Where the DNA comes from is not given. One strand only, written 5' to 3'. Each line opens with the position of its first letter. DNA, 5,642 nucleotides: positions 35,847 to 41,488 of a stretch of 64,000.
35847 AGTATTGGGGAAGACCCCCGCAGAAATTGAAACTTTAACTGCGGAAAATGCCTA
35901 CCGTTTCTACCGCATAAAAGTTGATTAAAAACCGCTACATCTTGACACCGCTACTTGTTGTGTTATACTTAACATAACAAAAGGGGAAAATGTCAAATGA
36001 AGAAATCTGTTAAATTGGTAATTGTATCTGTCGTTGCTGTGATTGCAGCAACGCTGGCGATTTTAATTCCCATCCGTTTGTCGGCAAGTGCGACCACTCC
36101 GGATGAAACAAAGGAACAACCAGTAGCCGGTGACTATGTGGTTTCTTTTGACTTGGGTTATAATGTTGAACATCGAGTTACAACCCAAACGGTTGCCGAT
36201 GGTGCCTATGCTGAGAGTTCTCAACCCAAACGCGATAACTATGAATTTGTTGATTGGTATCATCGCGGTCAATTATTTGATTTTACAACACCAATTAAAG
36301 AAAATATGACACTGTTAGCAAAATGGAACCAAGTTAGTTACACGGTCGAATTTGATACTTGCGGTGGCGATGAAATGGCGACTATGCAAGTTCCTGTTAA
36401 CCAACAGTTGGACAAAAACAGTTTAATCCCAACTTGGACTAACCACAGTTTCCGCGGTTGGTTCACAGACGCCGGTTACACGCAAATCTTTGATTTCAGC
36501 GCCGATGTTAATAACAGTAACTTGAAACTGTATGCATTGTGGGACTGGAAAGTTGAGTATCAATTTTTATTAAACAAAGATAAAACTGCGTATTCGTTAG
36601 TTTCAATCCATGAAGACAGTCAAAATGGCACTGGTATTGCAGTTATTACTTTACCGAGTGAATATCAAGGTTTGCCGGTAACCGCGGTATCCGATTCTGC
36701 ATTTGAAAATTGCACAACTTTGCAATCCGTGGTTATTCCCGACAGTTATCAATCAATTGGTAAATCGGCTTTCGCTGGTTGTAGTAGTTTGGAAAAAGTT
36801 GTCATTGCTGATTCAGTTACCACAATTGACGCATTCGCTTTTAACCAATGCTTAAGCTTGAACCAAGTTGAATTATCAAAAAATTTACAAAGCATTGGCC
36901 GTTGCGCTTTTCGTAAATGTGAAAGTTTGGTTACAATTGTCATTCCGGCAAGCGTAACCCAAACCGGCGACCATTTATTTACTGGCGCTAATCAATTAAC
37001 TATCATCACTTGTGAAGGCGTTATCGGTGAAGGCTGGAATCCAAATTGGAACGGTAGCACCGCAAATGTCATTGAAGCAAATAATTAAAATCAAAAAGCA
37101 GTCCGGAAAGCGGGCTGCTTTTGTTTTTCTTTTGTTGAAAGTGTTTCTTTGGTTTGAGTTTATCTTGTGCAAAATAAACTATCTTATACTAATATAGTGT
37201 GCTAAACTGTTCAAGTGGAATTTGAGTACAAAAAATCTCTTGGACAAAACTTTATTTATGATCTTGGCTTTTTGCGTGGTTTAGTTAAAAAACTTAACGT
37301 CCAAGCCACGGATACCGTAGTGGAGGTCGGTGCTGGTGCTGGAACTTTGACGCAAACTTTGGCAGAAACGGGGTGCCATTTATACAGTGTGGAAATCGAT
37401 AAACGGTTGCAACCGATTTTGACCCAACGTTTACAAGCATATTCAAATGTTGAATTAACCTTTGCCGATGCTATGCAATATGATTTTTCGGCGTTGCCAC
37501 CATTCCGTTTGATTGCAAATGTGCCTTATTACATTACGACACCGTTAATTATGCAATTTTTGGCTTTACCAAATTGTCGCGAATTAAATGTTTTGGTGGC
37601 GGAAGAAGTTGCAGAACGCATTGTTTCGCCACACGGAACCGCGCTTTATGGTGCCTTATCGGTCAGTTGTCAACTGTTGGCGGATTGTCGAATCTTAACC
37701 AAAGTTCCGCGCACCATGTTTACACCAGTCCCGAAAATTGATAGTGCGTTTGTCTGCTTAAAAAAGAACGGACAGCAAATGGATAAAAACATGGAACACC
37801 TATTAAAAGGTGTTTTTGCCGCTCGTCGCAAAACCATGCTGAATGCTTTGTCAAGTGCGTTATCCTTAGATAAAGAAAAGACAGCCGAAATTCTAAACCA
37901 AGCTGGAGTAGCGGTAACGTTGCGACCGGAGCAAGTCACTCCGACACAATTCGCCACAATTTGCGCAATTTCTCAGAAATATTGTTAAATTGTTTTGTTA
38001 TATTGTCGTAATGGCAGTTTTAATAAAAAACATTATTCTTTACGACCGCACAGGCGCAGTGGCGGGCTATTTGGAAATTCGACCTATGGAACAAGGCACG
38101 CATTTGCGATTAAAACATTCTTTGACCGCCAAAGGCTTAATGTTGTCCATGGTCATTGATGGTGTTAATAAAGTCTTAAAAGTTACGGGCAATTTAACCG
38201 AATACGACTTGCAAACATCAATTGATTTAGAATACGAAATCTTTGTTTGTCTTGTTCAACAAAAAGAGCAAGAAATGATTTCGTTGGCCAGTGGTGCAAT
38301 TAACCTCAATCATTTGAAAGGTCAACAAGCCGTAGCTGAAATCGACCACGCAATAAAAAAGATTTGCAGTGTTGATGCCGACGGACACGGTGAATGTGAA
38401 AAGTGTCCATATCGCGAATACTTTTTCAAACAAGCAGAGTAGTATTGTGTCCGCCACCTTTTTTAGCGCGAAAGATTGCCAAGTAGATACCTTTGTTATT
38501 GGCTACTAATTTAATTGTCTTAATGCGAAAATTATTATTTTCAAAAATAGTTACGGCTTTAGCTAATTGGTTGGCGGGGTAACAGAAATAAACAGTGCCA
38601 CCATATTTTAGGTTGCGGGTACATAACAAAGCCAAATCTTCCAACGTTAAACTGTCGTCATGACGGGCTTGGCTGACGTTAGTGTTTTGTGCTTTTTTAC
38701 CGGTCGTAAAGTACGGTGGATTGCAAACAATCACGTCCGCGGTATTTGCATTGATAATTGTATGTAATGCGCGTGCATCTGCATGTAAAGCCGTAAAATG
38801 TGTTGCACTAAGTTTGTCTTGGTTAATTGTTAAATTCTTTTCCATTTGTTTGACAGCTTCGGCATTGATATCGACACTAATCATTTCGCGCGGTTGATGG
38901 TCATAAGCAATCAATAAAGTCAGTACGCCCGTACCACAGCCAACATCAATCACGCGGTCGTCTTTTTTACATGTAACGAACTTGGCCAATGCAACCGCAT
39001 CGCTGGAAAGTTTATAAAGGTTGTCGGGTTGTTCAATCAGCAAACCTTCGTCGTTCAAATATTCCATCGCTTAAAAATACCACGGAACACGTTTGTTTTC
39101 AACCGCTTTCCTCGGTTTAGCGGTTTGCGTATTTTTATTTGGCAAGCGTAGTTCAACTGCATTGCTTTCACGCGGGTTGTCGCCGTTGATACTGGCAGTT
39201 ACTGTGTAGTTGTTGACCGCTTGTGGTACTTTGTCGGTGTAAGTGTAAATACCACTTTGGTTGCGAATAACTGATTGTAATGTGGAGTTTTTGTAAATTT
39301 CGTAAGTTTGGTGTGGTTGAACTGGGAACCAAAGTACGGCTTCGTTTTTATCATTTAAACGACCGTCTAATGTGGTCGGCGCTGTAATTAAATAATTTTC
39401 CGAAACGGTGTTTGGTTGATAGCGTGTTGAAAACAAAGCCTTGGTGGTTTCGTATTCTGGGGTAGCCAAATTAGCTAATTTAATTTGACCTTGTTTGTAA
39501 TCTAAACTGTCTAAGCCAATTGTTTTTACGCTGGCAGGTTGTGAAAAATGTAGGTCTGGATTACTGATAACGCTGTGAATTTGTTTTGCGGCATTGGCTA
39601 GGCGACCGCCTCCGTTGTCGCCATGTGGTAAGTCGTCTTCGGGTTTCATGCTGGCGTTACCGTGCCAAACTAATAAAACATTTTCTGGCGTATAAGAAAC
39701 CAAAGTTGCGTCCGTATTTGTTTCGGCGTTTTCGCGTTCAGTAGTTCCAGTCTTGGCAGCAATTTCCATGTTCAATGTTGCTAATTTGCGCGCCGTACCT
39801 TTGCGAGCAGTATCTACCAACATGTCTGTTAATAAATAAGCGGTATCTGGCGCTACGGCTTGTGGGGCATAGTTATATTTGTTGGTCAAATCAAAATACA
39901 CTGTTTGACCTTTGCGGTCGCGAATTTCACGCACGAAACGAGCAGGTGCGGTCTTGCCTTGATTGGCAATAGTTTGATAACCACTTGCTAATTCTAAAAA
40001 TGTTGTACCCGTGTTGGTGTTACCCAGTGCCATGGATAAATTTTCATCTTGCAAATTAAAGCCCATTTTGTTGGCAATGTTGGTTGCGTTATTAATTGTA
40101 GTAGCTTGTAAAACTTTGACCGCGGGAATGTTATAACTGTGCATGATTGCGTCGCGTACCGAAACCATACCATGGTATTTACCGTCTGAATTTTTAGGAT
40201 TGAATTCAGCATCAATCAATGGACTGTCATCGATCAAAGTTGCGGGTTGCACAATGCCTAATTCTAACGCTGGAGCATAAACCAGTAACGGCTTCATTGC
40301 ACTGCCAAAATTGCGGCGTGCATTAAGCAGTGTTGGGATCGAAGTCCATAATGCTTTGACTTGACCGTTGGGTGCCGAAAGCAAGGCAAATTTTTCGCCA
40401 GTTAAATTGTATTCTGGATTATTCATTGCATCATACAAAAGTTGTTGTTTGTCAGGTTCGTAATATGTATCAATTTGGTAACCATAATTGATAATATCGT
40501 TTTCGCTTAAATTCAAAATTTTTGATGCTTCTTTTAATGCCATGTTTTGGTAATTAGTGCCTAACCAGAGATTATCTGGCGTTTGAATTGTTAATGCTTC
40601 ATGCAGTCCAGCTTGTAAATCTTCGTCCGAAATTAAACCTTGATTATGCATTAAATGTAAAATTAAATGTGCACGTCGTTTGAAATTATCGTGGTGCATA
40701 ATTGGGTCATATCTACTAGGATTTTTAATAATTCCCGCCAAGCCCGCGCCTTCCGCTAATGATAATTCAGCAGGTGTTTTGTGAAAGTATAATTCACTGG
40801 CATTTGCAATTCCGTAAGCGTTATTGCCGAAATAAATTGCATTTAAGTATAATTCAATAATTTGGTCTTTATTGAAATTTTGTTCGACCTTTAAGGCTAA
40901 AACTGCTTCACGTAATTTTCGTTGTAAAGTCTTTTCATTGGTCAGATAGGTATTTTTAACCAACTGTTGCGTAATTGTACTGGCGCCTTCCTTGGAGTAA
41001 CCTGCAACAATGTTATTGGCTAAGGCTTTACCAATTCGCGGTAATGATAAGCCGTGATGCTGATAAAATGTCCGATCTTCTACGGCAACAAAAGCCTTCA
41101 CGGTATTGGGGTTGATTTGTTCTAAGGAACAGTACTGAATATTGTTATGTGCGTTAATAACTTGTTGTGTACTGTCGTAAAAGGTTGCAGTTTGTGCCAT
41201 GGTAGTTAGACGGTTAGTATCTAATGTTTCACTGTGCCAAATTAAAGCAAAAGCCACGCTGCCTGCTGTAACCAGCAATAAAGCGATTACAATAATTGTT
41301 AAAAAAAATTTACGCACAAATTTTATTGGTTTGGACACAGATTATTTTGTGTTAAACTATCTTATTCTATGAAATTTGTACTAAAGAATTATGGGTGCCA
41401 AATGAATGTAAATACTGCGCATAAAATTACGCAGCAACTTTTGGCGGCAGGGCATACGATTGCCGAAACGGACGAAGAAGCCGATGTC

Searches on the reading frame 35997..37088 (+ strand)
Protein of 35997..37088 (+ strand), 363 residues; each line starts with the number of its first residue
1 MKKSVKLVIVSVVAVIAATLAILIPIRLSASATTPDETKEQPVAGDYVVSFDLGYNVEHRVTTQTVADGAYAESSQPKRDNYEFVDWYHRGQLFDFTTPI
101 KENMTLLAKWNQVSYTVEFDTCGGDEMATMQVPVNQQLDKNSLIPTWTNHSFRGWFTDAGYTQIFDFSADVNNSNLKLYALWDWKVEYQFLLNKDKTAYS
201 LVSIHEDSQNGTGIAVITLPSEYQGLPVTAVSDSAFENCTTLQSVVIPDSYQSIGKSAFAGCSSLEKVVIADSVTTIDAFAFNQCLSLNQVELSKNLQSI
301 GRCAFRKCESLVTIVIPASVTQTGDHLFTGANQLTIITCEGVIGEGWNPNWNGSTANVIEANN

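Call 38: search_protein_families(library=pfam, proteins=[window:35997-37088:+], max_evalue=0.00001)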
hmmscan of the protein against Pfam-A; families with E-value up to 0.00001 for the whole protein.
window:35997-37088:+ (363 aa): 2 families
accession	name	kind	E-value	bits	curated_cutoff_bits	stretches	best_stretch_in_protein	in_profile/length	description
PF13306.12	LRR_5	-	5.6e-29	101.1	27.7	1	230-339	2-108/127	BspA type Leucine rich repeat region (6 copies)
PF09479.16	Flg_new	-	3.2e-20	72.4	27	2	115-180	1-64/65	Listeria-Bacteroides repeat domain (List_Bact_rpt)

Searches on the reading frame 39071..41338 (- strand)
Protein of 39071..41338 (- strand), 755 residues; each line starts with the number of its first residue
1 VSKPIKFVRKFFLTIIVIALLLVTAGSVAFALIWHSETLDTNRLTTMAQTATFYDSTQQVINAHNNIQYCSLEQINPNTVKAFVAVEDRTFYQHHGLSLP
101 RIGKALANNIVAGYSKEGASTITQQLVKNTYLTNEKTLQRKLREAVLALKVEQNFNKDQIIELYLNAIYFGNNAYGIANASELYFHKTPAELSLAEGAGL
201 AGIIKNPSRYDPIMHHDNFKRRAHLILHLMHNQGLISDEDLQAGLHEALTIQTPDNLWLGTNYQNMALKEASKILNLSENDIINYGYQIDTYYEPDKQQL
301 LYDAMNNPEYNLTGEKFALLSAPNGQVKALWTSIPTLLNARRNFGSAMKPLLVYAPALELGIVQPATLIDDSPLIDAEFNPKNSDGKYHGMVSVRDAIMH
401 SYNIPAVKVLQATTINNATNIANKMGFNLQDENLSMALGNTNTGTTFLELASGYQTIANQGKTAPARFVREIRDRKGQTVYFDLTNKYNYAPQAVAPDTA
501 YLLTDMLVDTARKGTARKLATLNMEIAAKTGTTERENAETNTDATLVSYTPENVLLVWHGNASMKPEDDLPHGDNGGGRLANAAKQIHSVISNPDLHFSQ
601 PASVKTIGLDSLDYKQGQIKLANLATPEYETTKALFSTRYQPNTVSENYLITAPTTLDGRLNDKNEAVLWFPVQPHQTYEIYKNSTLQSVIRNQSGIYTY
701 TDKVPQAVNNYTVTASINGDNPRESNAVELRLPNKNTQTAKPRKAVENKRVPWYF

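Call 38: search_protein_families(library=pfam, proteins=[window:39071-41338:-], max_evalue=0.00001)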
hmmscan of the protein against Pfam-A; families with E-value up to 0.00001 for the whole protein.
window:39071-41338:- (755 aa): 2 families
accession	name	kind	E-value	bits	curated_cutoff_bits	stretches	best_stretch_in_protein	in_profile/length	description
PF00912.28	Transgly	-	1.6e-62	210.6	27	1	62-231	9-178/178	Transglycosylase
PF00905.27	Transpeptidase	-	7.2e-23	81.7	22.1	1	337-553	35-269/299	Penicillin binding protein transpeptidase domain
